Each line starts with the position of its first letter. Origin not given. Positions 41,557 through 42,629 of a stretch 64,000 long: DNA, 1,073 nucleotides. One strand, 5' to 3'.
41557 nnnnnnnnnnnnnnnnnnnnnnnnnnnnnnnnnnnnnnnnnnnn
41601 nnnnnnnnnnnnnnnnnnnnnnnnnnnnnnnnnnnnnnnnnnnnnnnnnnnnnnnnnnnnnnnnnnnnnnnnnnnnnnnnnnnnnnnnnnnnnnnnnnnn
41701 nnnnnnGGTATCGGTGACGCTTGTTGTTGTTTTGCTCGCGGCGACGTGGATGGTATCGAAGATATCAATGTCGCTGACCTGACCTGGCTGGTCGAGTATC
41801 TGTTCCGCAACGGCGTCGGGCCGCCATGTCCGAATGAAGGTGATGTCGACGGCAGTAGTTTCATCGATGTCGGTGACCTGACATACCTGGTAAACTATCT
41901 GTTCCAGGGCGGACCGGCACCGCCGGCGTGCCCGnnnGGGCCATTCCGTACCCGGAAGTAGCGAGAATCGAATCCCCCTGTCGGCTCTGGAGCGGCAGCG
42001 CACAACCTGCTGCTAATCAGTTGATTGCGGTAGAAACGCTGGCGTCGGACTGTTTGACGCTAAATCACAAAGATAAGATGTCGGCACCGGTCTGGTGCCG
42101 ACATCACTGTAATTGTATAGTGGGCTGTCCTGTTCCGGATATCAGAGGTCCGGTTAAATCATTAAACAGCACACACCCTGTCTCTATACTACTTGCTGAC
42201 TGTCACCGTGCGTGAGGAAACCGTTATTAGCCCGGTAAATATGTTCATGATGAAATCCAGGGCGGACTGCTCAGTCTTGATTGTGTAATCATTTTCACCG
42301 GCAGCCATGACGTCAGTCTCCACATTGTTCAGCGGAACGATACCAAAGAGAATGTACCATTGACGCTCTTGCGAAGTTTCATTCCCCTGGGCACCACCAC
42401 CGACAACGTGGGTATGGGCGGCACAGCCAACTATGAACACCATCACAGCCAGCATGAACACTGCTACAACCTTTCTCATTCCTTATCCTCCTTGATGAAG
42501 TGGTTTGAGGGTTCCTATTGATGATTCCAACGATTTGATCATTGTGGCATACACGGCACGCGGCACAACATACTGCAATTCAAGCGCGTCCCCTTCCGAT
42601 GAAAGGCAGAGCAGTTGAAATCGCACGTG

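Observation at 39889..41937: One polypeptide combines a cohesin-like N-terminus with a dockerin-like C-terminus, separated by four HYR domains and TSP3 repeats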

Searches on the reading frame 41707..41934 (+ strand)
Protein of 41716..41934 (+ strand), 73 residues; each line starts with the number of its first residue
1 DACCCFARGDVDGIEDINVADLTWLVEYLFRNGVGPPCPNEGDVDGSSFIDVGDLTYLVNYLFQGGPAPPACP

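Call 5: search_protein_families(library=pfam, proteins=[window:41722-41934:+], max_evalue=10)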
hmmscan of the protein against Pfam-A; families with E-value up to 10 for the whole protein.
seq(71 aa): 2 families
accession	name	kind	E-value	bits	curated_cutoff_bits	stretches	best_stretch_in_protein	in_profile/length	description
PF00404.24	Dockerin_1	-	2.6e-05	24.7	22.9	2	40-61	2-23/57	Dockerin type I domain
PF13499.12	EF-hand_7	-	0.25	12.2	30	1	41-57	12-28/67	EF-hand domain pair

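Call 28: search_protein_families(library=ncbifam, proteins=[window:41722-41934:+], max_evalue=1)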
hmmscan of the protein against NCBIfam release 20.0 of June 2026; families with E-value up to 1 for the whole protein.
seq(71 aa): 0 families

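Call 29: search_solved_structures(query=window:41716-41934:+, max_evalue=10, show_alignments=3)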
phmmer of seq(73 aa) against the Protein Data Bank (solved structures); distinct sequences matched with E-value up to 10: 10.
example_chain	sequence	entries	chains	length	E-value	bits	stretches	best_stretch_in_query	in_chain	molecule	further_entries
8x39_A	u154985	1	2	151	0.003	21.1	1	9-66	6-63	Serine protease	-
8x3a_A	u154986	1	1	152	0.0031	21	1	9-66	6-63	Serine protease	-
2ccl_B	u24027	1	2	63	0.023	18.2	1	8-63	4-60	ENDO-1,4-BETA-XYLANASE Y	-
5nrm_B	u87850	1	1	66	0.035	17.6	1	9-62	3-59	DocCel5: Type I dockerin repeat domain from A. cellulolyticus family 5 endoglucanase WP_01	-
5nrk_B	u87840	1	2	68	0.062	16.9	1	42-64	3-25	DocCel5: Type I dockerin repeat domain from A. cellulolyticus family 5 endoglucanase WP_01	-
2y3n_B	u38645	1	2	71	0.12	15.9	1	8-62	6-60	CELLULOSOMAL FAMILY-48 PROCESSIVE GLYCOSIDE HYDROLASE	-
1ohz_B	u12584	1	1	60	0.17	15.4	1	9-63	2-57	ENDO-1,4-BETA-XYLANASE Y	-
4dh2_B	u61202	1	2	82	0.17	15.4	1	9-63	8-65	Dockerin type 1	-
5lxv_B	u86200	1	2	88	1.1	12.8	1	7-63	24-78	Carbohydrate-binding protein WP_009985128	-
4fl4_A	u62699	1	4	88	1.4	12.6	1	9-64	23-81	Glycoside hydrolase family 9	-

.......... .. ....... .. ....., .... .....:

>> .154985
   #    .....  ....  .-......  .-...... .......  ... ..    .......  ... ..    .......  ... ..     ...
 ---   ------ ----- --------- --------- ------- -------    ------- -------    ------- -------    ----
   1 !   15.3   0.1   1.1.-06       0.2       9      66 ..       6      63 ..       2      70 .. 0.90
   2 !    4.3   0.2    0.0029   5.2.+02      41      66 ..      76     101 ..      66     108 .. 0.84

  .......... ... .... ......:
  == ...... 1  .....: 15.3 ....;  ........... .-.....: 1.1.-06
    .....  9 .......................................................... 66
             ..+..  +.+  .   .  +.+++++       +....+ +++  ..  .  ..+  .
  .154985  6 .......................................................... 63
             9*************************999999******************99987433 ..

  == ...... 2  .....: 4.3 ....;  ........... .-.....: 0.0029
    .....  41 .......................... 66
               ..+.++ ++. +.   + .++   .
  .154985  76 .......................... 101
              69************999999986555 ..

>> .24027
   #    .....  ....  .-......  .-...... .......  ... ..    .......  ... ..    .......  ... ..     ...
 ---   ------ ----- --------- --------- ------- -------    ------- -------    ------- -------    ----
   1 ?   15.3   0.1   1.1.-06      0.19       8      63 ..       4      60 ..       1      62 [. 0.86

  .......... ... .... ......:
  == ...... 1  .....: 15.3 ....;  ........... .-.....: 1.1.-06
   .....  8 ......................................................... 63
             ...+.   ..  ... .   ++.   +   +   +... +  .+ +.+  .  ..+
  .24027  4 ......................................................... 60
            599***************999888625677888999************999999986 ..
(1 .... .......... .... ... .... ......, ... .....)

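Call 50: search_solved_structures(query=A2, max_evalue=10, show_alignments=2)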
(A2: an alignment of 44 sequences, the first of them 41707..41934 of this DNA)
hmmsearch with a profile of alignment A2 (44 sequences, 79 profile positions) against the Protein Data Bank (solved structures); distinct sequences matched with E-value up to 10: 20.
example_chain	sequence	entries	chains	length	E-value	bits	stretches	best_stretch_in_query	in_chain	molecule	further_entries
4fl4_A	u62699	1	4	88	0.00014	25.3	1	9-69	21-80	Glycoside hydrolase family 9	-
4cj0_A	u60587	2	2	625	0.0044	20.6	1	10-69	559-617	ENDOGLUCANASE D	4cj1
1clc_A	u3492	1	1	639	0.0045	20.5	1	10-69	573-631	ENDOGLUCANASE CELD; EC: 3.2.1.4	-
2ccl_B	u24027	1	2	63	0.018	18.6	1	11-69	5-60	ENDO-1,4-BETA-XYLANASE Y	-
2mte_A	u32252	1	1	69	0.03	17.9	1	10-71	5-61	Cellulose 1,4-beta-cellobiosidase (reducing end) CelS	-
1daq_A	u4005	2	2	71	0.031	17.9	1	10-71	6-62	ENDOGLUCANASE SS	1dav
1ohz_B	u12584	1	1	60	0.08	16.5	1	11-69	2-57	ENDO-1,4-BETA-XYLANASE Y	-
5lxv_B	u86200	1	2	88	0.086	16.4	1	9-69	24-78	Carbohydrate-binding protein WP_009985128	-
2y3n_B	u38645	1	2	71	0.11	16.1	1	9-68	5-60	CELLULOSOMAL FAMILY-48 PROCESSIVE GLYCOSIDE HYDROLASE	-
5nrm_B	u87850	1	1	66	0.11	16.1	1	10-68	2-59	DocCel5: Type I dockerin repeat domain from A. cellulolyticus family 5 endoglucanase WP_01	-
5nrk_B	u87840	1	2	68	0.13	15.9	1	10-68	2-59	DocCel5: Type I dockerin repeat domain from A. cellulolyticus family 5 endoglucanase WP_01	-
8x39_A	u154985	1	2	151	0.28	14.8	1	11-73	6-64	Serine protease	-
8x3a_A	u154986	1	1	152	0.29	14.7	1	11-73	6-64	Serine protease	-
2vn5_B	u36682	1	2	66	0.7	13.5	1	11-69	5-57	ENDOGLUCANASE A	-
6kgc_B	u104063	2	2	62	0.83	13.3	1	10-66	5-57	And cellulose-binding endoglucanase family 9 CelL ortholog dockerin domain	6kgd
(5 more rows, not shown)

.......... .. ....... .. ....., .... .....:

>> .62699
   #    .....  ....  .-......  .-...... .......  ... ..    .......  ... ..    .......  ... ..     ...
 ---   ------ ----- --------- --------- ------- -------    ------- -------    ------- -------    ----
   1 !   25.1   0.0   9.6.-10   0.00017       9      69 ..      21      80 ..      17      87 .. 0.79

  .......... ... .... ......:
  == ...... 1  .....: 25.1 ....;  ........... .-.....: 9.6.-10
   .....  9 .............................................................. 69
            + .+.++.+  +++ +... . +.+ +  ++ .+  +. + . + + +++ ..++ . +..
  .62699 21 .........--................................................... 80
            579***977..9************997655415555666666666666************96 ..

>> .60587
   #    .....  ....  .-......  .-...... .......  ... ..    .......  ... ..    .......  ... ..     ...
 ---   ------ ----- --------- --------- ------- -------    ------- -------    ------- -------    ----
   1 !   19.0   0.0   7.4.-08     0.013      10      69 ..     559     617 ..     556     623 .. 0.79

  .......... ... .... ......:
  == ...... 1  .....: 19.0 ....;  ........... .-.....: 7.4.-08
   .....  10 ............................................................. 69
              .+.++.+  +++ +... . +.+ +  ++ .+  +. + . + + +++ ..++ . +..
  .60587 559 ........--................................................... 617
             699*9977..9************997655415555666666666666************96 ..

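Call 56: predict_structure(alignment_id=A3)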
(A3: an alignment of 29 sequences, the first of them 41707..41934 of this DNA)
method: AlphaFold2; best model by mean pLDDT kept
length: 76 residues; sequences in the alignment: 29
mean_pLDDT: 92.2   pTM: 0.80
mean pLDDT of the five models: 92.2, 92.2, 90.1, 89.5, 89.5
residues with pLDDT >= 90: 65; 70-90: 6; 50-70: 2; < 50: 3
segments of 3 or more residues with pLDDT < 50: 1-3
pLDDT, mean of each block of 10 residues (from residue 1): 68 92 98 95 95 97 98 94
secondary structure, 60 per line:
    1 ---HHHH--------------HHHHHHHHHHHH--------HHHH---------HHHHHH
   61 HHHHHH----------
elements in order: H4-7 H22-33 H42-45 H55-66

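Call 59: fold_search(model_id=the predicted structure, library=pdb)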
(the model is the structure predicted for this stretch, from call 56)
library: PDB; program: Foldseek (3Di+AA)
matches with E <= 10: 38; with E <= 0.001: 0
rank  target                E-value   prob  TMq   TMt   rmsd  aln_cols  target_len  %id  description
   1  4dh2_D                7.1e-03  1.00  0.72  0.78   1.9        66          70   29  Crystal structure of Coh-OlpC(Cthe_0452)-Doc435(Cthe_0435) complex: A novel type I Cohesin-Dockerin complex from Clost (released 2012-11-28)
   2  4fl4_G                7.6e-03  1.00  0.73  0.82   1.7        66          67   27  Scaffoldin conformation and dynamics revealed by a ternary complex from the Clostridium thermocellum cellulosome (released 2012-06-27)
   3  5nrk_B                8.7e-03  1.00  0.72  0.80   1.7        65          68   29  Crystal structure of the sixth cohesin from Acetivibrio cellulolyticus' scaffoldin B in complex with Cel5 dockerin S15 (released 2018-01-31)
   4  4fl4_D                1.1e-02  1.00  0.72  0.83   1.5        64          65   26  Scaffoldin conformation and dynamics revealed by a ternary complex from the Clostridium thermocellum cellulosome (released 2012-06-27)
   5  4uyq_B                1.1e-02  1.00  0.73  0.76   2.1        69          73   25  High resolution structure of the third cohesin ScaC in complex with the ScaB dockerin with a mutation in the C-termina (released 2015-04-15)
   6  5lxv_B                1.1e-02  1.00  0.68  0.78   2.4        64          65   30  Crystal structure of Ruminococcus flavefaciens scaffoldin C cohesin in complex with a dockerin from an uncharacterized (released 2016-10-19)
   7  5nrk_D                1.3e-02  1.00  0.72  0.81   1.7        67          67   27  Crystal structure of the sixth cohesin from Acetivibrio cellulolyticus' scaffoldin B in complex with Cel5 dockerin S15 (released 2018-01-31)
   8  8x39_B                1.5e-02  1.00  0.74  0.43   2.0        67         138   19  Crystal structure of cellulosomal double-dockerin module of Clo1313_0689 from Clostridium thermocellum (released 2024-04-03)
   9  2mte_MODEL_1_A        1.5e-02  1.00  0.73  0.79   3.0        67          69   22  Solution structure of Doc48S (released 2014-10-15)
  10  4fl4_A                1.7e-02  1.00  0.74  0.82   1.5        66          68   27  Scaffoldin conformation and dynamics revealed by a ternary complex from the Clostridium thermocellum cellulosome (released 2012-06-27)
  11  4dh2_B                1.7e-02  1.00  0.71  0.75   2.1        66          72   29  Crystal structure of Coh-OlpC(Cthe_0452)-Doc435(Cthe_0435) complex: A novel type I Cohesin-Dockerin complex from Clost (released 2012-11-28)
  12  5nrm_B                1.8e-02  1.00  0.69  0.78   2.0        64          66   30  Crystal structure of the sixth cohesin from Acetivibrio cellulolyticus' scaffoldin B in complex with Cel5 dockerin S51 (released 2018-01-31)
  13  4fl4_J                2.3e-02  1.00  0.72  0.81   1.6        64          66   26  Scaffoldin conformation and dynamics revealed by a ternary complex from the Clostridium thermocellum cellulosome (released 2012-06-27)
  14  2ccl_B                2.9e-02  1.00  0.70  0.84   1.4        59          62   32  THE S45A, T46A MUTANT OF THE TYPE I COHESIN-DOCKERIN COMPLEX FROM THE CELLULOSOME OF CLOSTRIDIUM THERMOCELLUM (released 2007-02-13)
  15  4uyp_B                3.5e-02  1.00  0.71  0.74   2.4        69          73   25  High resolution structure of the third cohesin ScaC in complex with the ScaB dockerin with a mutation in the N-termina (released 2015-04-15)
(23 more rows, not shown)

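Call 75: find_homologous_proteins(query=A3, max_evalue=0.000001)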
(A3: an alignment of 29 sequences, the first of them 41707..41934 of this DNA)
Query A3 (29 sequences) (76 aa, profile of the alignment): 213 proteins with E <= 0.000001 among 697 candidates; the best 120 are listed.
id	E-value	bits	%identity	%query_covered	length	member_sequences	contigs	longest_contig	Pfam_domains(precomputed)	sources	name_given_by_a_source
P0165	5.0e-29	118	57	99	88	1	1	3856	-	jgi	jgi:hypothetical protein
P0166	8.9e-29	117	48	99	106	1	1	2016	-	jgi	jgi:hypothetical protein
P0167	2.4e-27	113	62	93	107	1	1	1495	PF00404.25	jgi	-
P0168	3.5e-27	112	61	99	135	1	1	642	-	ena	-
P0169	5.6e-27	112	46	95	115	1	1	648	-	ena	-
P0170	6.0e-27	112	59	93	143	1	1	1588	-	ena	-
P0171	6.0e-27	111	59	93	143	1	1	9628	-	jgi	-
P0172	1.1e-26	111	58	82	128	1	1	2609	-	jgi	jgi:hypothetical protein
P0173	1.3e-26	110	51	99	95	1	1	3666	-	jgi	jgi:hypothetical protein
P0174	2.7e-26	109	60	92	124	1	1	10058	-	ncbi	-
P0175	5.2e-26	108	67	92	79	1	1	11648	PF00404.25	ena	-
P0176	9.4e-26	108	54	96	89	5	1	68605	-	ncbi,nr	ncbi:MAG: hypothetical protein KOO62_01370, partial [candidate division Zixibacteria bacterium]|nr:h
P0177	9.5e-26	108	61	92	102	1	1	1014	PF00404.25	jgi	jgi:hypothetical protein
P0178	1.3e-25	107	63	96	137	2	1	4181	-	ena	-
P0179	1.3e-25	107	51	93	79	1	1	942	-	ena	-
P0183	1.8e-25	107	68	91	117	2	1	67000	PF00404.25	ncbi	ncbi:MAG: dockerin type I repeat-containing protein, partial [bacterium]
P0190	4.8e-25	105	52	97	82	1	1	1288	PF00404.25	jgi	jgi:hypothetical protein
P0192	6.2e-25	105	56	92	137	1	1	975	PF00404.25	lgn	-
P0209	4.1e-24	102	64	91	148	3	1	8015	PF00404.25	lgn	-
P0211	4.4e-24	102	47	93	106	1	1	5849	PF00404.25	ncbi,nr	ncbi:MAG: hypothetical protein GXO93_02500, partial [FCB group bacterium]|nr:hypothetical protein [F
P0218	1.1e-23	101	70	87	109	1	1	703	PF00404.25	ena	-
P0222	1.9e-23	100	67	87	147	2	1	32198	PF00404.25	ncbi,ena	-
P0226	6.4e-23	99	53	95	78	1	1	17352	PF00404.25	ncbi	ncbi:MAG: hypothetical protein DRP47_02345, partial [Candidatus Zixiibacteriota bacterium]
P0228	7.6e-23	98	56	84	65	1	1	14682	PF00404.25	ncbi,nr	ncbi:MAG: hypothetical protein KOO62_06935, partial [candidate division Zixibacteria bacterium]|nr:h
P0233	1.2e-22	98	72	84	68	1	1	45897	PF00404.25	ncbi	ncbi:MAG: dockerin type I domain-containing protein [bacterium]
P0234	1.2e-22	98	54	95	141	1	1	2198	PF00404.25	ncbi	-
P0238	2.3e-22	97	54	99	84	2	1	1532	PF00404.25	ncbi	-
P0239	2.4e-22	97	61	78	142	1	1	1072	PF00404.25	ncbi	-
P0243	4.3e-22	96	62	100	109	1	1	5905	PF02412.24,PF00404.25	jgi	jgi:hypothetical protein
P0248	8.1e-22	95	56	99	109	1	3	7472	PF00404.25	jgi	-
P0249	1.2e-21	95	62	97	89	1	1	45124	PF00404.25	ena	-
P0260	3.9e-21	93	51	99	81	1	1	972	PF00404.25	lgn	-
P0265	1.2e-20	91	49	92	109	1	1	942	PF00404.25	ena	-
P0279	1.9e-19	88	52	93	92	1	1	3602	PF00404.25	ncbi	ncbi:MAG: dockerin type I repeat-containing protein [Candidatus Zixiibacteriota bacterium]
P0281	3.3e-19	87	54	75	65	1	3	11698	PF00404.25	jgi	jgi:hypothetical protein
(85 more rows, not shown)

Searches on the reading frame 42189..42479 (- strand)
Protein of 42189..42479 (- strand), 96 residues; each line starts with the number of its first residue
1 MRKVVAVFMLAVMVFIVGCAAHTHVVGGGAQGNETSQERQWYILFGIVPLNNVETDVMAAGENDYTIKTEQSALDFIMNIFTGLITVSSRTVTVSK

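Call 6: search_protein_families(library=pfam, proteins=[window:42189-42479:-], max_evalue=0.01)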
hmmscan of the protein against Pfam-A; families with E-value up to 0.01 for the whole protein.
window:42189-42479:- (96 aa): 1 family
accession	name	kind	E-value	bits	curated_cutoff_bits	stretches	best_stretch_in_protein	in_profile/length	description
PF06291.16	Lambda_Bor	-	2.6e-07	31.1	25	1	23-83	3-63/75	Bor protein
